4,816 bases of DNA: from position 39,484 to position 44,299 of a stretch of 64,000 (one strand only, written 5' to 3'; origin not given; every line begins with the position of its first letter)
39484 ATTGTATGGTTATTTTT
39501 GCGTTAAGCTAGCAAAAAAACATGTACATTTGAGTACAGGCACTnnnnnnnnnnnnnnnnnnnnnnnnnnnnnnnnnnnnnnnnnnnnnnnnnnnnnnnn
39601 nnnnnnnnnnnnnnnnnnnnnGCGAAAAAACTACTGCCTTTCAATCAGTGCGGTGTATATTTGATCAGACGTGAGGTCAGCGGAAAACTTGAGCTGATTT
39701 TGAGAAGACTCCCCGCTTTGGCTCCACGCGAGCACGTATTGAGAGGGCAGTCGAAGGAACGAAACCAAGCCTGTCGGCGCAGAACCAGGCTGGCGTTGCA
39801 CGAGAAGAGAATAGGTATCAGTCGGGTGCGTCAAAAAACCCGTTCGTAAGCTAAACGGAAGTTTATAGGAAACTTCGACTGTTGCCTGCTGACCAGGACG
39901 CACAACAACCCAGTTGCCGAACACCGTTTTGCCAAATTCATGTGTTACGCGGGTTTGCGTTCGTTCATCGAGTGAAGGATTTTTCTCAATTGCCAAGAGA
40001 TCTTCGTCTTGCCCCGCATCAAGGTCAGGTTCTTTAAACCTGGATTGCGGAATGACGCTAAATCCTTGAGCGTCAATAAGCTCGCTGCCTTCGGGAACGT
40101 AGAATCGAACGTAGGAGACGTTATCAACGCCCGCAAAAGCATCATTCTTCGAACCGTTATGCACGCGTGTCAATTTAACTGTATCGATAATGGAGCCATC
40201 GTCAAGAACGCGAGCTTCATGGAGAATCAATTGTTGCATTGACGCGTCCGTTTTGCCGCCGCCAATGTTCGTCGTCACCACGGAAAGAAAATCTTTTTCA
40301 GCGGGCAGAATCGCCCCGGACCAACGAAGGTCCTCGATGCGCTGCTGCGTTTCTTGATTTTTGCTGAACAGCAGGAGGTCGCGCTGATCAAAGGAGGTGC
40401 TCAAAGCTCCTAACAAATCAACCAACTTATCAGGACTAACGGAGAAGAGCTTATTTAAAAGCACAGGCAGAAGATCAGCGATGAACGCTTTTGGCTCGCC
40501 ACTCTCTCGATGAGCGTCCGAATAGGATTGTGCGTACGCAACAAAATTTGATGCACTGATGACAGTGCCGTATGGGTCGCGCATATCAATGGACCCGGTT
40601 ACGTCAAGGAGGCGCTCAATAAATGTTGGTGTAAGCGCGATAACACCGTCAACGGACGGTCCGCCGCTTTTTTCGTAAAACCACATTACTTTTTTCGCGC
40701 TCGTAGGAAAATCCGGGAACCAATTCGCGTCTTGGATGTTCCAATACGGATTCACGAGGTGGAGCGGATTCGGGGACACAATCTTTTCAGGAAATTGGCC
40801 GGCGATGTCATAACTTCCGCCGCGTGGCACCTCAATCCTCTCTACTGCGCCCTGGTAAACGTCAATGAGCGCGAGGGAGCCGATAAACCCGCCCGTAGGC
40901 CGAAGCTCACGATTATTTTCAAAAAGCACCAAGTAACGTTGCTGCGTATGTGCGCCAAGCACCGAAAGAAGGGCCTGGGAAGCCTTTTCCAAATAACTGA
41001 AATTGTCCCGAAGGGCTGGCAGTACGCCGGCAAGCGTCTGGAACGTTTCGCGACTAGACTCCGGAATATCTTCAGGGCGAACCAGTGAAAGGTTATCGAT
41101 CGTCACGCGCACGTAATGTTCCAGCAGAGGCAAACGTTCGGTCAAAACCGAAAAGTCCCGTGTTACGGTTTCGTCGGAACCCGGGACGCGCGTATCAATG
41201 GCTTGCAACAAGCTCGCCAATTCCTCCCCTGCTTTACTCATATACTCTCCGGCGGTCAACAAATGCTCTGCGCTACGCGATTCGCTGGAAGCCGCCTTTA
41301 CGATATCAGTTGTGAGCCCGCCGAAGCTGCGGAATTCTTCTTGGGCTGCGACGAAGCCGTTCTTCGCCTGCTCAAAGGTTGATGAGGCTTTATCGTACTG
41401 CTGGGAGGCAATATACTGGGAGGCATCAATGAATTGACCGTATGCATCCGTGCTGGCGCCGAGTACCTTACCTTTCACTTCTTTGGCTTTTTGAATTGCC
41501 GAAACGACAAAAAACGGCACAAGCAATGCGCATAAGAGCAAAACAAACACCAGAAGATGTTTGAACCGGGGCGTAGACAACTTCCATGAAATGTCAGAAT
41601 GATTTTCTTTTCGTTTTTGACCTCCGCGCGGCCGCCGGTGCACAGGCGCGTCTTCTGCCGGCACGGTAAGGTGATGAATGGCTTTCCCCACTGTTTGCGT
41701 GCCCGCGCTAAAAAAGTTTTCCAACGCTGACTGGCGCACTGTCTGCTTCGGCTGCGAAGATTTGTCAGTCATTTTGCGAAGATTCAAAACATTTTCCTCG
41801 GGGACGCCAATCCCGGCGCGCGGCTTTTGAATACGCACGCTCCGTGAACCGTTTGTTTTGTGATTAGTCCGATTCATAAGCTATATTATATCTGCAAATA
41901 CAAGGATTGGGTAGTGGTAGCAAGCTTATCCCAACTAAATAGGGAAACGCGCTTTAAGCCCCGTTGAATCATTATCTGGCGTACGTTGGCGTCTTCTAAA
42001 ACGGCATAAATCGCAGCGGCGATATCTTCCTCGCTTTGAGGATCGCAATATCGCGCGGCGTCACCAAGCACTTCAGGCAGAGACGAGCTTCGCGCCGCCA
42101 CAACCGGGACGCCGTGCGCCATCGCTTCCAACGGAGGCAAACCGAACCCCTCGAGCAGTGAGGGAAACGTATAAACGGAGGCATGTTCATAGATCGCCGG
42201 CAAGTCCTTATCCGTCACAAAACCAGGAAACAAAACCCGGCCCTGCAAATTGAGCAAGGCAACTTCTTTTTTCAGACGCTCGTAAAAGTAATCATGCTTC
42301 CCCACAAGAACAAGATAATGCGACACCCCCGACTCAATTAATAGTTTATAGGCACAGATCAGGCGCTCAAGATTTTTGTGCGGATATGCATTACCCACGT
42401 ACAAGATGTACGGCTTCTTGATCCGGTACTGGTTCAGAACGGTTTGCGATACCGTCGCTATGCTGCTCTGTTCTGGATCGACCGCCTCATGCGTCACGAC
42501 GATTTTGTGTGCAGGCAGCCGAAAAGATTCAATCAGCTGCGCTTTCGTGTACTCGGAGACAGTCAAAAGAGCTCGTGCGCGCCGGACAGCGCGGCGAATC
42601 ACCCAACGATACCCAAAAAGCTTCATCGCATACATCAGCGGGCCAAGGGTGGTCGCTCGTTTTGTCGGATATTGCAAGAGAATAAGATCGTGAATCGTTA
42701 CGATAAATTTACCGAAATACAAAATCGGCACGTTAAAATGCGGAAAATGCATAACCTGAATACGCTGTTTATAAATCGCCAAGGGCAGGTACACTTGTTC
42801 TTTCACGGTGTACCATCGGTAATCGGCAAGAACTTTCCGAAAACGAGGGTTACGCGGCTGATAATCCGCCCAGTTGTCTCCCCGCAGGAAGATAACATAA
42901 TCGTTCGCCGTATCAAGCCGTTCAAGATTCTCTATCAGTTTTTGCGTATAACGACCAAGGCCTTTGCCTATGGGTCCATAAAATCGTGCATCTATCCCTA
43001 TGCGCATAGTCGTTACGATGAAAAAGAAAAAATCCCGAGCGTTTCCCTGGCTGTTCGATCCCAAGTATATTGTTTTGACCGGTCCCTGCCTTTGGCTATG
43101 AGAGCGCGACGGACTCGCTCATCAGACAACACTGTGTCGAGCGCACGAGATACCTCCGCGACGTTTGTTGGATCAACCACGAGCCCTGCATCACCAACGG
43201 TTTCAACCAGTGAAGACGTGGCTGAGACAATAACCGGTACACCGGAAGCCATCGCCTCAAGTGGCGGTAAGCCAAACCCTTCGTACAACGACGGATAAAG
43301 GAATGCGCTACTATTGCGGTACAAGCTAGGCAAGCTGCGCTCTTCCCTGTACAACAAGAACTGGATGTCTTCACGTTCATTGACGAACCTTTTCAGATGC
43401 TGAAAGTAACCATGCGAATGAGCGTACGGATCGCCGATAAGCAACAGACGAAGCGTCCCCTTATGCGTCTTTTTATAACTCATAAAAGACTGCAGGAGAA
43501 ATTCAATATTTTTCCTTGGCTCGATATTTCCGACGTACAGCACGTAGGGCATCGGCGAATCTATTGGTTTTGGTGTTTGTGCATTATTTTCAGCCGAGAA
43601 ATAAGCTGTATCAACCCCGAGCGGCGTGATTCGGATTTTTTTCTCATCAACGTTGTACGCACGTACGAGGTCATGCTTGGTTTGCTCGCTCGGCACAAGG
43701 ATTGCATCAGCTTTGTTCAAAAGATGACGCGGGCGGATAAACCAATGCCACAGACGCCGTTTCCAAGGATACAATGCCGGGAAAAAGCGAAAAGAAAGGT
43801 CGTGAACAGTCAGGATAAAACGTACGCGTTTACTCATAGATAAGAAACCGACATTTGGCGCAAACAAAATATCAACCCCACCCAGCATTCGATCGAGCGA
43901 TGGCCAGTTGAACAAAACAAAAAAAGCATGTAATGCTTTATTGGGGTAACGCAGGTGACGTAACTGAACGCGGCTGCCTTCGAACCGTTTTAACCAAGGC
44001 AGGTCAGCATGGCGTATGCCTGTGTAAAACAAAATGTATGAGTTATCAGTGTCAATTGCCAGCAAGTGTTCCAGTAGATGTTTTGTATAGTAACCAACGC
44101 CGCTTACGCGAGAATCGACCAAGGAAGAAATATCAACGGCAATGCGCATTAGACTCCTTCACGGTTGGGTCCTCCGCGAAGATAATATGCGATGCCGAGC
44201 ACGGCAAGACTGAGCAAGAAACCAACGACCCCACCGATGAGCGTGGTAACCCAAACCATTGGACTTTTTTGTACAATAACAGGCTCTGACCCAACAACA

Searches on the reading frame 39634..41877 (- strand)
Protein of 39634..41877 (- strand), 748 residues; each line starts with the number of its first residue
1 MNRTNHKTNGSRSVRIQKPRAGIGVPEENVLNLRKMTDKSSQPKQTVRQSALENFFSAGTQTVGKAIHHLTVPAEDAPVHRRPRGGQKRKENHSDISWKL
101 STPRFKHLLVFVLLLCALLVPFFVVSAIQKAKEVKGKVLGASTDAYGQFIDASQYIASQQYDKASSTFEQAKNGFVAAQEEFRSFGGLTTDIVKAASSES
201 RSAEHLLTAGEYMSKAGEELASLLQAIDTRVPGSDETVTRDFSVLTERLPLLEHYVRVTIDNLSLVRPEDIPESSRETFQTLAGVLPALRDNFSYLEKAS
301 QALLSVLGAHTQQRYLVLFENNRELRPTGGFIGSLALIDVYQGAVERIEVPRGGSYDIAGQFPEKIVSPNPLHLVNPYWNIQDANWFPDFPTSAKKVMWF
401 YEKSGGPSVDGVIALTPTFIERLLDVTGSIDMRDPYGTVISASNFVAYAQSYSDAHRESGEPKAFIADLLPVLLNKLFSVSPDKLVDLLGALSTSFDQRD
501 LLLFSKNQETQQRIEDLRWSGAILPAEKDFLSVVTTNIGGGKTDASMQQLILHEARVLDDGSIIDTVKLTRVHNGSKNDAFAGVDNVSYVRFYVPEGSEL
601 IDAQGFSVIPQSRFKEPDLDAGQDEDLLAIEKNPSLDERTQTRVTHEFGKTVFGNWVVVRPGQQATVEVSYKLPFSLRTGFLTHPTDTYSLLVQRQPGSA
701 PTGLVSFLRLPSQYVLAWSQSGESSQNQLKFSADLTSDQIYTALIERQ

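Call 69: search_protein_families(library=pfam, proteins=[window:39634-41877:-], max_evalue=0.00001)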
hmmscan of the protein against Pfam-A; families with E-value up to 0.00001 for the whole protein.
window:39634-41877:- (748 aa): 1 family
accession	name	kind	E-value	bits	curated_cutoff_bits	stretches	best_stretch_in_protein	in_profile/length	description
PF13196.11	DUF4012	-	3.4e-28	99.4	28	1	312-450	3-140/144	Protein of unknown function (DUF4012)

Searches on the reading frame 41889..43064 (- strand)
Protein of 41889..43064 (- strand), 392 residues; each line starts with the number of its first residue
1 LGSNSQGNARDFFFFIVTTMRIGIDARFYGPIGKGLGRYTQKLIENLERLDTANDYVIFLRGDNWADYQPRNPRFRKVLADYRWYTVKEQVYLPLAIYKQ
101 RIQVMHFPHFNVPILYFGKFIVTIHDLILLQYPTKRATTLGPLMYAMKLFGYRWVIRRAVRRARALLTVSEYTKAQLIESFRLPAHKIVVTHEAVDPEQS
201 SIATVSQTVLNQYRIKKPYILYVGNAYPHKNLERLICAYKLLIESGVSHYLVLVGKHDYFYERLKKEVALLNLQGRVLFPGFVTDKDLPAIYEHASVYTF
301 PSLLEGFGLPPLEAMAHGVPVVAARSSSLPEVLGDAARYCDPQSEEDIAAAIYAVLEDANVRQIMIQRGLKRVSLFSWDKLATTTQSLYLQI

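Call 69: search_protein_families(library=pfam, proteins=[window:41889-43064:-], max_evalue=0.00001)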
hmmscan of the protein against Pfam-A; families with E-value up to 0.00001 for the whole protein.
window:41889-43064:- (392 aa): 5 families
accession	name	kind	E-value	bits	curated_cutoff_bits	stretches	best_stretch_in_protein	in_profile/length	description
PF00534.26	Glycos_transf_1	-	1.7e-34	119.3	26.4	1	216-371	14-171/172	Glycosyl transferases group 1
PF13692.12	Glyco_trans_1_4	-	1.4e-28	100.3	27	1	218-358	2-142/142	Glycosyl transferases group 1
PF13439.12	Glyco_transf_4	-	6e-12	46.4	28.5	1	35-199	3-170/170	Glycosyltransferase Family 4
PF20706.3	GT4-conflict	-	1.3e-10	41.3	26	1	210-340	193-324/385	Family 4 Glycosyltransferase in conflict systems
PF13579.12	Glyco_trans_4_4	-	1.6e-07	32.2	29.7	1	35-191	2-155/158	Glycosyl transferase 4-like domain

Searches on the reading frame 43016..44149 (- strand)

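Call 69: search_protein_families(library=pfam, proteins=[window:43016-44149:-], max_evalue=0.00001)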
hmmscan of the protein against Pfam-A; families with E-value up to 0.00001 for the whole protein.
window:43016-44149:- (378 aa): 6 families
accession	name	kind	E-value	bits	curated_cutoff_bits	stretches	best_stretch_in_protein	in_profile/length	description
PF00534.26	Glycos_transf_1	-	1e-33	116.7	26.4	1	194-356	9-171/172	Glycosyl transferases group 1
PF13692.12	Glyco_trans_1_4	-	3.4e-27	95.9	27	1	201-343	2-142/142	Glycosyl transferases group 1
PF13439.12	Glyco_transf_4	-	1.3e-16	61.5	28.5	1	16-182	2-169/170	Glycosyltransferase Family 4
PF20706.3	GT4-conflict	-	3e-16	59.8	26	1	188-369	185-384/385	Family 4 Glycosyltransferase in conflict systems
PF13579.12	Glyco_trans_4_4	-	7.1e-10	39.9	29.7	1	49-178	28-158/158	Glycosyl transferase 4-like domain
PF13524.12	Glyco_trans_1_2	-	5.9e-08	33.2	25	1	251-371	27-143/144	Glycosyl transferase-like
